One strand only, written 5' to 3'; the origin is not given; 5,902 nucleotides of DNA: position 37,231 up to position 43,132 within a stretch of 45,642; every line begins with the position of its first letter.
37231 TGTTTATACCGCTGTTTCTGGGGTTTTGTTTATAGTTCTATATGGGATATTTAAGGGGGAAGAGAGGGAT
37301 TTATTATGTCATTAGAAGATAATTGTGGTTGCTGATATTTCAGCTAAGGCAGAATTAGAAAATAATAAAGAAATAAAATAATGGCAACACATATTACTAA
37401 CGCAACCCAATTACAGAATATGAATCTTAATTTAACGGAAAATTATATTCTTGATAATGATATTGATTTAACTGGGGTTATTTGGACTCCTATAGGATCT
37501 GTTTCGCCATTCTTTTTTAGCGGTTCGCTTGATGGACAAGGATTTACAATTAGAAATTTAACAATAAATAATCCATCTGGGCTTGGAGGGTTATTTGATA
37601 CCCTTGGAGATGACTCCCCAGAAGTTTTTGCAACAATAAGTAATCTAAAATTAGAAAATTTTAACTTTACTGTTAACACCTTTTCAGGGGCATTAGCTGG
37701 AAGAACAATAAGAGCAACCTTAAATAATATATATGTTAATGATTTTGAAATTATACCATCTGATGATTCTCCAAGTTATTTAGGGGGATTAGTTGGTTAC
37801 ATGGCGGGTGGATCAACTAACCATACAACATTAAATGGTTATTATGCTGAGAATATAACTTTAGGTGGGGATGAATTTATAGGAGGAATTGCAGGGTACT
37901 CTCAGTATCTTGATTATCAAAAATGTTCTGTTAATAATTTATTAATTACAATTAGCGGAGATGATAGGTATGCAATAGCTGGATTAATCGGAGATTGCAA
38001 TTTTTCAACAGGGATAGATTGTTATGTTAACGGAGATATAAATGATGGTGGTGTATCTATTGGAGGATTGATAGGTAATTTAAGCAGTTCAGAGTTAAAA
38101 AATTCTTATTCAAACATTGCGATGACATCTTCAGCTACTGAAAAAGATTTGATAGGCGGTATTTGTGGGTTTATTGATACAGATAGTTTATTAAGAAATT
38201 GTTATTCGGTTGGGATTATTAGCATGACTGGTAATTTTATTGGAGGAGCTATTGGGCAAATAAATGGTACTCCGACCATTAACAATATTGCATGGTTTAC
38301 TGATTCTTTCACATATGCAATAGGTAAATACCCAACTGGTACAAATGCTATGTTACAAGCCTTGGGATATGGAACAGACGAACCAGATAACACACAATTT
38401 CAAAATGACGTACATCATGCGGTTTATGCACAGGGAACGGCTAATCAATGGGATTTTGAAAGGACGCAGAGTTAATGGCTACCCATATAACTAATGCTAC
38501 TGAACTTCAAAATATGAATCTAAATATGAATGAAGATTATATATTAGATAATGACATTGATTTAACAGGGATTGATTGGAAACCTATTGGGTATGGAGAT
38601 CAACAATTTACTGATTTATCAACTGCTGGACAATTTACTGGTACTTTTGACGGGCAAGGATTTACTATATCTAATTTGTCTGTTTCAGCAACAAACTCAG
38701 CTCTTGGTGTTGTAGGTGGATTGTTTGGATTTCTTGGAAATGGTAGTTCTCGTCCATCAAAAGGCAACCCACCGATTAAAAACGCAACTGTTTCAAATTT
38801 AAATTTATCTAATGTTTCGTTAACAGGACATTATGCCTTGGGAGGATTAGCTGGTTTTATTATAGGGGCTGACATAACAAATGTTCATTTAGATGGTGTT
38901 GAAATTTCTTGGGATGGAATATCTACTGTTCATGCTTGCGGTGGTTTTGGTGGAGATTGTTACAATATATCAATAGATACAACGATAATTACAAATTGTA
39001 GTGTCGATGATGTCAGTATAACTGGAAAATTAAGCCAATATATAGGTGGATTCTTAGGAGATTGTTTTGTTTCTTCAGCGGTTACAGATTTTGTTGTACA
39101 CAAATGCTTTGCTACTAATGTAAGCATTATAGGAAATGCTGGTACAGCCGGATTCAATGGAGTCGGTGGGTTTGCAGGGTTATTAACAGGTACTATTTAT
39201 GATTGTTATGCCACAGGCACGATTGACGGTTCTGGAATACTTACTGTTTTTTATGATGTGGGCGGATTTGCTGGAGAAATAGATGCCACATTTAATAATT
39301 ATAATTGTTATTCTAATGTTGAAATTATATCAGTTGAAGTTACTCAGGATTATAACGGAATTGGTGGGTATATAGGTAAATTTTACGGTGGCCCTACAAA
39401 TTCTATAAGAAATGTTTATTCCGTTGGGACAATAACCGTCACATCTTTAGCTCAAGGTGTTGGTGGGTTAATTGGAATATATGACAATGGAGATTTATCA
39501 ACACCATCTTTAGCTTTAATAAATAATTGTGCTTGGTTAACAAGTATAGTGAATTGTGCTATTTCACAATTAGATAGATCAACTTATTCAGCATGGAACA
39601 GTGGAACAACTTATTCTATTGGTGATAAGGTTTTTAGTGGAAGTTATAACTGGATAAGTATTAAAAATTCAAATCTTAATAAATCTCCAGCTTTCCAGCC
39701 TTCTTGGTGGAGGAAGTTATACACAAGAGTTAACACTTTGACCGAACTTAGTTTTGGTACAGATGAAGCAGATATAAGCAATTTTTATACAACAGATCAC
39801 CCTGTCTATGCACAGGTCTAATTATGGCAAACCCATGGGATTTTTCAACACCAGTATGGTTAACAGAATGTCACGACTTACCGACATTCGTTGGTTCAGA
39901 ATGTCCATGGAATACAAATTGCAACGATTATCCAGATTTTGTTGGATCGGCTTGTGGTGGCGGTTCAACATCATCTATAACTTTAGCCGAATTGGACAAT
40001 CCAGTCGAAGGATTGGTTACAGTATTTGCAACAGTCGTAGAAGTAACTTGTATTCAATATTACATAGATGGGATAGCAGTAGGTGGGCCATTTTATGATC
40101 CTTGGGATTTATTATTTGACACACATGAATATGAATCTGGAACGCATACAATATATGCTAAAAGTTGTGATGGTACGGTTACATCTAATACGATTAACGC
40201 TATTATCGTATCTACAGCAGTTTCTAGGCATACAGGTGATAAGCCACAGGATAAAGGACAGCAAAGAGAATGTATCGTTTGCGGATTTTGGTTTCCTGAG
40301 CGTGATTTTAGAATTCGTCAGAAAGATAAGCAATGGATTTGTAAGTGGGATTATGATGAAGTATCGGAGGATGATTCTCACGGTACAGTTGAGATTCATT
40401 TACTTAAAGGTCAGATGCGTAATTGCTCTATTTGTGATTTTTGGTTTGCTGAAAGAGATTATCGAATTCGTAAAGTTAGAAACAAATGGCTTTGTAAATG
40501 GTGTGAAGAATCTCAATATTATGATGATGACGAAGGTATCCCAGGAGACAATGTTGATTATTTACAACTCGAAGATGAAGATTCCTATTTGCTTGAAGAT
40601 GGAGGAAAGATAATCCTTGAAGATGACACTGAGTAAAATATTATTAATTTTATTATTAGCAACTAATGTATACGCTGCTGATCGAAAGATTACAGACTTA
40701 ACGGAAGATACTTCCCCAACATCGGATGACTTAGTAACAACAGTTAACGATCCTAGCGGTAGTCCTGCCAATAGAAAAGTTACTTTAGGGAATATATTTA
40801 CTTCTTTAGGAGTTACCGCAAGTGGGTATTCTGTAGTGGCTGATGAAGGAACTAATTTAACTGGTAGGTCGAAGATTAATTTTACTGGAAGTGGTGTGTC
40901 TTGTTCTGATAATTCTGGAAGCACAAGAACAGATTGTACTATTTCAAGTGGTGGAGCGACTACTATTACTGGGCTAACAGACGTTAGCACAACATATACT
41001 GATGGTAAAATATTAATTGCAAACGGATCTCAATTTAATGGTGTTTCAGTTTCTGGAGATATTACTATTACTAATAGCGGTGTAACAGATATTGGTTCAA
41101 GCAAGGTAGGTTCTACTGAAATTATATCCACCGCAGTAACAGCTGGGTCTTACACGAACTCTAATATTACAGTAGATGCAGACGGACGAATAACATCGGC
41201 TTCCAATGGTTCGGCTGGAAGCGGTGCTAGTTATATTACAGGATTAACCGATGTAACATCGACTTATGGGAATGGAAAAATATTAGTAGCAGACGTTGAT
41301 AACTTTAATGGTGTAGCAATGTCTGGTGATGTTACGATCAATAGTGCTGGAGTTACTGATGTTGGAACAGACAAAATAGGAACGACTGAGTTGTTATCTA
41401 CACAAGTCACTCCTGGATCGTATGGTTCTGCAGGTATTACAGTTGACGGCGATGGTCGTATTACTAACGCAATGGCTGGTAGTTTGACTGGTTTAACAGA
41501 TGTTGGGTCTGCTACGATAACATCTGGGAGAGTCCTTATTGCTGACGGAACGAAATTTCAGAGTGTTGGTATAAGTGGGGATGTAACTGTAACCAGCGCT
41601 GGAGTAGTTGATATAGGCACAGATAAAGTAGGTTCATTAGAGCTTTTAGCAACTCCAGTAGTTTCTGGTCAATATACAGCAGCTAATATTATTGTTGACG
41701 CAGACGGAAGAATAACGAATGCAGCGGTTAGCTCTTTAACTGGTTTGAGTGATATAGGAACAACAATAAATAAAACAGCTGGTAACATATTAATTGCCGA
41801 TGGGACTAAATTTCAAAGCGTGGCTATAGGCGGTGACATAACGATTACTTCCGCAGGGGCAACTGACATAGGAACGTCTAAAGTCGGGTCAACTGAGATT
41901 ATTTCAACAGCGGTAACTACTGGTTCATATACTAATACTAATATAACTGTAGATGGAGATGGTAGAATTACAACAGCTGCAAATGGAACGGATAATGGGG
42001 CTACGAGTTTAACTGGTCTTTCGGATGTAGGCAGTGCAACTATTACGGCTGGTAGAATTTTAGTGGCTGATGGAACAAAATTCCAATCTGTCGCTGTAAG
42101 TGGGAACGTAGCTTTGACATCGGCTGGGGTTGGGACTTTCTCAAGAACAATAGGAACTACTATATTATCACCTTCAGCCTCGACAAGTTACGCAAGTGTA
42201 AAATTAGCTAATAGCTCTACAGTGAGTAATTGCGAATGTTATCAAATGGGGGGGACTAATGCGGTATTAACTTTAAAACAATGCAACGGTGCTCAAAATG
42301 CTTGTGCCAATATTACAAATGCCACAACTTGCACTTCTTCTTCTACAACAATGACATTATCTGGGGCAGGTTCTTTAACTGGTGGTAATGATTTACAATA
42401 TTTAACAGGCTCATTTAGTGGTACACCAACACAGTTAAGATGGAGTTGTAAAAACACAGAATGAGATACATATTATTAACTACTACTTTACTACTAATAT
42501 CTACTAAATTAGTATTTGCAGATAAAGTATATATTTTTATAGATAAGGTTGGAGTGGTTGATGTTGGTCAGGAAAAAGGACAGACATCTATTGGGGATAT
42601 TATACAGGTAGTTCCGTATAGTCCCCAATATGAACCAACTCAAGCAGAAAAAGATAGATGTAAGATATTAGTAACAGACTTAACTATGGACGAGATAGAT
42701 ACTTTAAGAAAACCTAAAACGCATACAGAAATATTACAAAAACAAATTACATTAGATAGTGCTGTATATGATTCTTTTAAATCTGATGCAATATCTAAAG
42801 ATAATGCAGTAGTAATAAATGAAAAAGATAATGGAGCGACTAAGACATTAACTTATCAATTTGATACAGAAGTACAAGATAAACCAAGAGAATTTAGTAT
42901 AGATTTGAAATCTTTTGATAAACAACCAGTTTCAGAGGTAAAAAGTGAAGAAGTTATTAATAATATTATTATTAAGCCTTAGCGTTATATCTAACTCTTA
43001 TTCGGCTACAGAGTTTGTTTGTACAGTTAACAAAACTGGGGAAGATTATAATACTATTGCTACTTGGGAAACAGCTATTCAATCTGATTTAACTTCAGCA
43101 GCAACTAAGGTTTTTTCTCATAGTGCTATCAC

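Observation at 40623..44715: Run of late genes that all encode signal-peptide-bearing proteins (fibre, 173-aa protein, beta-helix depolymerase-like, 125-aa protein)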

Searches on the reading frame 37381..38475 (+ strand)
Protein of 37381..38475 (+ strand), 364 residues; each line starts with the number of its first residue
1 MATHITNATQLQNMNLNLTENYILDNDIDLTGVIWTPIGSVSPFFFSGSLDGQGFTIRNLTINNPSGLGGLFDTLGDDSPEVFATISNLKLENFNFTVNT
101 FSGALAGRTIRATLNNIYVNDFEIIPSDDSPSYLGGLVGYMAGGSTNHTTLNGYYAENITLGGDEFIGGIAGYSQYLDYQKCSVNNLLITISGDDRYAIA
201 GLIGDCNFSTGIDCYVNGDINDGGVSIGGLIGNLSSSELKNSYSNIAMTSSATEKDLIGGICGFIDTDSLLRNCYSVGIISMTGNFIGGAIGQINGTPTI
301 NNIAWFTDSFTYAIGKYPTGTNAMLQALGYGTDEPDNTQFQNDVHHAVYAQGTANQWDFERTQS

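Call 8: search_protein_families(library=phrogs, proteins=[window:37381-38475:+], max_evalue=0.01)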
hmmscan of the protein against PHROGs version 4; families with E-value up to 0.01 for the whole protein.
window:37381-38475:+ (364 aa): 1 family
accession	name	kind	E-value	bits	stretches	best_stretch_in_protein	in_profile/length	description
phrog_30905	-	unknown function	4.6e-09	37.4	1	1-106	1-101/139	-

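Call 24: search_protein_families(library=pfam, proteins=[window:37381-38475:+], max_evalue=0.01)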
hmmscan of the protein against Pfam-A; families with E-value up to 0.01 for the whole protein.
window:37381-38475:+ (364 aa): 0 families

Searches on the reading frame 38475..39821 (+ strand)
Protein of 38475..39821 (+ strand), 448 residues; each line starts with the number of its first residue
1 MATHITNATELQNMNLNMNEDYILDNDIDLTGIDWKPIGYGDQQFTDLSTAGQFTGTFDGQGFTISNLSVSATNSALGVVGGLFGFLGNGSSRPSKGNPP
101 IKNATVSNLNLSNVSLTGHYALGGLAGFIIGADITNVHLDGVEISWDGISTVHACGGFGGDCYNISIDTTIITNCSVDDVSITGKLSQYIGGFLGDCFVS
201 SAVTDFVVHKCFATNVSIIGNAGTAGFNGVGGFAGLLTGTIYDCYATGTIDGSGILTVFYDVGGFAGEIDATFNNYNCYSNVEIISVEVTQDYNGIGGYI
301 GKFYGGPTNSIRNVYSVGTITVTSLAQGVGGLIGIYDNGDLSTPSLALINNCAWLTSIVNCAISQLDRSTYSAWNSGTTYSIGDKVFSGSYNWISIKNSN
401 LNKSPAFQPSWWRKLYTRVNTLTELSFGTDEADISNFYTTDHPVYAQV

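Call 8: search_protein_families(library=phrogs, proteins=[window:38475-39821:+], max_evalue=0.01)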
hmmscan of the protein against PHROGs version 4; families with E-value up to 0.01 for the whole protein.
window:38475-39821:+ (448 aa): 3 families
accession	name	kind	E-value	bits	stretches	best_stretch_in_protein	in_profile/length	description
phrog_30905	-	unknown function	5.7e-09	37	1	1-86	1-75/139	-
phrog_14646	-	unknown function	0.0001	23.6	1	335-415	19-96/172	-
phrog_6278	-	unknown function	0.00037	20.7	1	358-415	14-74/306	-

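Call 24: search_protein_families(library=pfam, proteins=[window:38475-39821:+], max_evalue=0.01)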
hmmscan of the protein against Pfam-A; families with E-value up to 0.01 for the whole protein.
window:38475-39821:+ (448 aa): 2 families
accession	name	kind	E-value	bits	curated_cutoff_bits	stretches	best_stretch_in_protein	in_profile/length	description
PF07581.17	Glug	-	4.3e-06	27.2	20.5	1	229-250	4-27/28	The GLUG motif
PF05342.19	Peptidase_M26_N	-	8.1e-05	22.4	27.7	0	101-141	209-250/250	M26 IgA1-specific Metallo-endopeptidase N-terminal region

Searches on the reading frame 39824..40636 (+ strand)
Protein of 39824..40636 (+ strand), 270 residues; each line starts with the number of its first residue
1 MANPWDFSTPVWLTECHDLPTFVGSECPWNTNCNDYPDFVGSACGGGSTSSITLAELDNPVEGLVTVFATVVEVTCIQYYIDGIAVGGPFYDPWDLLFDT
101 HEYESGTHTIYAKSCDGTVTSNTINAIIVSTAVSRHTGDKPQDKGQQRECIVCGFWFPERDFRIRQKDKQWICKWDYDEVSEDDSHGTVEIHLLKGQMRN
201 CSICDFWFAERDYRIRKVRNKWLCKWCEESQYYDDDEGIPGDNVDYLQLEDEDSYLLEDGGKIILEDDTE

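Call 8: search_protein_families(library=phrogs, proteins=[window:39824-40636:+], max_evalue=0.01)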
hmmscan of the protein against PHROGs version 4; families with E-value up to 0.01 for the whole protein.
window:39824-40636:+ (270 aa): 1 family
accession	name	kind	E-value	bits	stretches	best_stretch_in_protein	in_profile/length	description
phrog_34112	-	unknown function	0.0037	18.6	0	199-219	36-56/59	-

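Call 24: search_protein_families(library=pfam, proteins=[window:39824-40636:+], max_evalue=0.01)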
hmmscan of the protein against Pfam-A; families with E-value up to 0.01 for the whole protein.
window:39824-40636:+ (270 aa): 1 family
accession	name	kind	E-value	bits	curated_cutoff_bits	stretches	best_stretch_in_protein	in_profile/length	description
PF17957.7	Big_7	-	0.0017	19.4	24.1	1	68-112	27-70/70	Bacterial Ig domain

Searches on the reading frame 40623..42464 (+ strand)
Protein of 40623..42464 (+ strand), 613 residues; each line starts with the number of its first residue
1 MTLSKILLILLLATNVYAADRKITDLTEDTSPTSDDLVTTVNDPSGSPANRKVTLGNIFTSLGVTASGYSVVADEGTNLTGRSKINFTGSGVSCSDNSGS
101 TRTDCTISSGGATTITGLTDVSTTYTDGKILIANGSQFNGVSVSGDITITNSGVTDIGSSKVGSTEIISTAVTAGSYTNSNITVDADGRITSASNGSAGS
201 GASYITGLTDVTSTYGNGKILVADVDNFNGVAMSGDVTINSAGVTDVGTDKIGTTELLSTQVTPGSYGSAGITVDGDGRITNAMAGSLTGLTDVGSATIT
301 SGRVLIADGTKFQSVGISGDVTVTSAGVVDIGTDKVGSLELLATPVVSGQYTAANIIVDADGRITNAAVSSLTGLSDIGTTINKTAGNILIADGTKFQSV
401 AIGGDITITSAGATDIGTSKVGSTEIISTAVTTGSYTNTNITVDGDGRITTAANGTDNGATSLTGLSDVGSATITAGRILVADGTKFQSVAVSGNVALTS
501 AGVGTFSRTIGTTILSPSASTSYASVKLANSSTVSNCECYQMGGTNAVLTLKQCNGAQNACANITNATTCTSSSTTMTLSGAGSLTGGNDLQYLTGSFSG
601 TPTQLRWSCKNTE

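Call 6: search_protein_families(library=pfam, proteins=[window:40623-42464:+], max_evalue=0.01)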
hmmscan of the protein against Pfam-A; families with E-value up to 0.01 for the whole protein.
window:40623-42464:+ (613 aa): 0 families

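Call 7: search_protein_families(library=phrogs, proteins=[window:40623-42464:+], max_evalue=0.01)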
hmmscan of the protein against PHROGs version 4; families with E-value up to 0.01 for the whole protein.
window:40623-42464:+ (613 aa): 2 families
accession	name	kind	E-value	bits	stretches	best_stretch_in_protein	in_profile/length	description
phrog_30390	-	unknown function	8.1e-14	52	2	286-371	165-251/766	-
phrog_29288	-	unknown function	7e-07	28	1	80-217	1076-1218/1558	-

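Call 10: search_dna_similar(query=window:40623-42464:+, collection=phages, mode=protein, max_rows=25)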
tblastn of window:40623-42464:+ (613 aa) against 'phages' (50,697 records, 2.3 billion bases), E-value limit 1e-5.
Records with a match: 2; places in all: 2; records where one place covers at least 80% of the query: 0.
Best place of each record, by identity: <60% 2.
By first word of the organism name: Synechococcus 2.
By host as written in the record: Synechococcus sp. WH8101 2.
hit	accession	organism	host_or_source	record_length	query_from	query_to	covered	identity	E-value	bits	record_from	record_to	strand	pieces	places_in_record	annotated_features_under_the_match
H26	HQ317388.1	Synechococcus phage S-RIP1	Synechococcus sp. WH8101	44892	247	449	33%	31.0%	2e-8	64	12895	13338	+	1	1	hypothetical protein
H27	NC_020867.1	Synechococcus phage S-RIP1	Synechococcus sp. WH8101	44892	247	449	33%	31.0%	2e-8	64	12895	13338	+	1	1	hypothetical protein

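Call 96: search_protein_families(library=ncbifam, proteins=[window:40623-42464:+], max_evalue=0.01)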
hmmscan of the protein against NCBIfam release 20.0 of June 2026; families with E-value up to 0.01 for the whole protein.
window:40623-42464:+ (613 aa): 0 families

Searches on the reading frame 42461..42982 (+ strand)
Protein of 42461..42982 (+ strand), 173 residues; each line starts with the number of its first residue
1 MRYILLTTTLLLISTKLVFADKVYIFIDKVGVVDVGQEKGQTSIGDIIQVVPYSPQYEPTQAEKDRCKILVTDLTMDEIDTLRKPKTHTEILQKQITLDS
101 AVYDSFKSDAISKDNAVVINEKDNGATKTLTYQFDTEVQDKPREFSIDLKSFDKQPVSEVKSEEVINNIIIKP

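Call 6: search_protein_families(library=pfam, proteins=[window:42461-42982:+], max_evalue=0.01)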
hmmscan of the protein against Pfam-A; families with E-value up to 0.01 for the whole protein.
window:42461-42982:+ (173 aa): 0 families

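Call 7: search_protein_families(library=phrogs, proteins=[window:42461-42982:+], max_evalue=0.01)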
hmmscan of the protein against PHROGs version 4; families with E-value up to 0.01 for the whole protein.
window:42461-42982:+ (173 aa): 0 families

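Call 71: search_protein_families(library=padloc, proteins=[window:42461-42982:+], max_evalue=0.01)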
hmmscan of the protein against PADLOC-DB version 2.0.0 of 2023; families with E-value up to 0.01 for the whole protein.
window:42461-42982:+ (173 aa): 1 family
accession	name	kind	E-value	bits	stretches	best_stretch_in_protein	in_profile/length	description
PDLC04080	SIR2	-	0.01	13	0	86-135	116-166/347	-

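Call 96: search_protein_families(library=ncbifam, proteins=[window:42461-42982:+], max_evalue=0.01)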
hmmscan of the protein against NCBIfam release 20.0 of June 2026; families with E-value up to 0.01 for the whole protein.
window:42461-42982:+ (173 aa): 0 families
